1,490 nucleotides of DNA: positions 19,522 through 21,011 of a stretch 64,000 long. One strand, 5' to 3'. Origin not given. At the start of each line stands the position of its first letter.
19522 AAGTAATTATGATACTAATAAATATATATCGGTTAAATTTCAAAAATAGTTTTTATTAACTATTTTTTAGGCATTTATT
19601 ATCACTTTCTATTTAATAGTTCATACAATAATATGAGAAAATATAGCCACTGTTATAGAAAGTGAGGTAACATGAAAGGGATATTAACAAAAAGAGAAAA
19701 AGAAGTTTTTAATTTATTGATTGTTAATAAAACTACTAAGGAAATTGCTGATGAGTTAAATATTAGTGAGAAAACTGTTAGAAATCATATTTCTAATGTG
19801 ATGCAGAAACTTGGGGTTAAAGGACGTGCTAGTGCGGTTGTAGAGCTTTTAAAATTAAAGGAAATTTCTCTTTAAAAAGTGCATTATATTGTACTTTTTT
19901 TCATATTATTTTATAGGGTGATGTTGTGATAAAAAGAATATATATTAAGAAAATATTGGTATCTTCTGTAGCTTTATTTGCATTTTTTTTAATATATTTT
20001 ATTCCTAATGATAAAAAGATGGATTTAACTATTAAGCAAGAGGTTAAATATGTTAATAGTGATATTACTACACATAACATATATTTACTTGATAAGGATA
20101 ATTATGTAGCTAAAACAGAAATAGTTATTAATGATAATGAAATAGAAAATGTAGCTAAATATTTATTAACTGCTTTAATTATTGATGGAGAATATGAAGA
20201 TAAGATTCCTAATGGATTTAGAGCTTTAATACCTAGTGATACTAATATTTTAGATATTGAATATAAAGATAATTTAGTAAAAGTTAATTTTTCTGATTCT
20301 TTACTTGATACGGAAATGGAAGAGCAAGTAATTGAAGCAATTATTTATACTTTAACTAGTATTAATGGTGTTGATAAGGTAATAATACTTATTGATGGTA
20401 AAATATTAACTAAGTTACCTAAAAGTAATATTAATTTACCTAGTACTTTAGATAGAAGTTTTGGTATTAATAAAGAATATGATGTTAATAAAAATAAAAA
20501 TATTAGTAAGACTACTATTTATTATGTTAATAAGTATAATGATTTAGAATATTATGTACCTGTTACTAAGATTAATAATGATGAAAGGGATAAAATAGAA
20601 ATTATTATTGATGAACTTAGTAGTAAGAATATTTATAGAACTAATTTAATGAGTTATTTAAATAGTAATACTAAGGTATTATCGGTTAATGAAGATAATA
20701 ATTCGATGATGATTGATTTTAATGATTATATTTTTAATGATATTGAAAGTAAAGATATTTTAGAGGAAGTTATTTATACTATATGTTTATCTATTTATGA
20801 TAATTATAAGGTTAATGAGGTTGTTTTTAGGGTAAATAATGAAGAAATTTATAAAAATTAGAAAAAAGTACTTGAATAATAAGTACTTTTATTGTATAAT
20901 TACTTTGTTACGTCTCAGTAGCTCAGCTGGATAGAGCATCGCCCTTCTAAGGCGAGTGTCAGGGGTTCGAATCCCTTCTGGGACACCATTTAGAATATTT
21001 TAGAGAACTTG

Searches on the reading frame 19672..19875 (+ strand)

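Call 81: search_protein_families(library=pfam, proteins=[window:19672-19875:+], max_evalue=0.001)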
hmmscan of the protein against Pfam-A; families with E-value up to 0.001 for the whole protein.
window:19672-19875:+ (67 aa): 13 families
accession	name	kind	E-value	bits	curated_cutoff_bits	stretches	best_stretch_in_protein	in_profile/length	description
PF00196.25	GerE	-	8.1e-22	77.1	23.5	1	4-57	2-55/57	Bacterial regulatory proteins, luxR family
PF08281.18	Sigma70_r4_2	-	2.5e-10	40.3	25.7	1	5-47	11-54/54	Sigma-70, region 4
PF04545.22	Sigma70_r4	-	2e-08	34.1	24.1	1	5-47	5-48/50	Sigma-70, region 4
PF08279.18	HTH_11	-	7.3e-06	26.2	25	1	21-43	17-39/55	HTH domain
PF04967.18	HTH_10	-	1.7e-05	25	23.1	1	20-47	24-51/53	HTH DNA binding domain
PF14493.12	HTH_40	-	5.9e-05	23.7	27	1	11-49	4-41/89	Helix-turn-helix domain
PF13384.12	HTH_23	-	0.00015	21.9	24.6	1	19-45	17-43/50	Homeodomain-like domain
PF04297.20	UPF0122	-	0.00018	22.2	22.7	1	3-46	16-60/101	Putative helix-turn-helix protein, YlxM / p13 like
PF09862.15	DUF2089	-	0.0004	20.4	33.4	1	23-49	20-46/47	Domain of unknown function (DUF2089)-HTH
PF12728.13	HTH_17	-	0.0008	20.1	27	0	21-41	3-23/51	Helix-turn-helix domain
PF12840.13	HTH_20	-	0.00094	19.5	27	0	21-48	20-46/51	Helix-turn-helix domain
PF13412.12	HTH_24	-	0.00097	19.1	21.9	0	21-42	19-40/48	Winged helix-turn-helix DNA-binding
PF10668.15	Phage_terminase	-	0.00099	19.2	22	0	20-39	23-42/67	Phage terminase small subunit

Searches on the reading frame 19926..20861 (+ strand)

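Call 81: search_protein_families(library=pfam, proteins=[window:19926-20861:+], max_evalue=0.001)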
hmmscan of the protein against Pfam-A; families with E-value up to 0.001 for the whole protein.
window:19926-20861:+ (311 aa): 1 family
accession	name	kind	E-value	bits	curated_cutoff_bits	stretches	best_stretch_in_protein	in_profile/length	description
PF10646.14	Germane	-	1.5e-28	100.2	23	2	52-161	2-116/117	Sporulation and spore germination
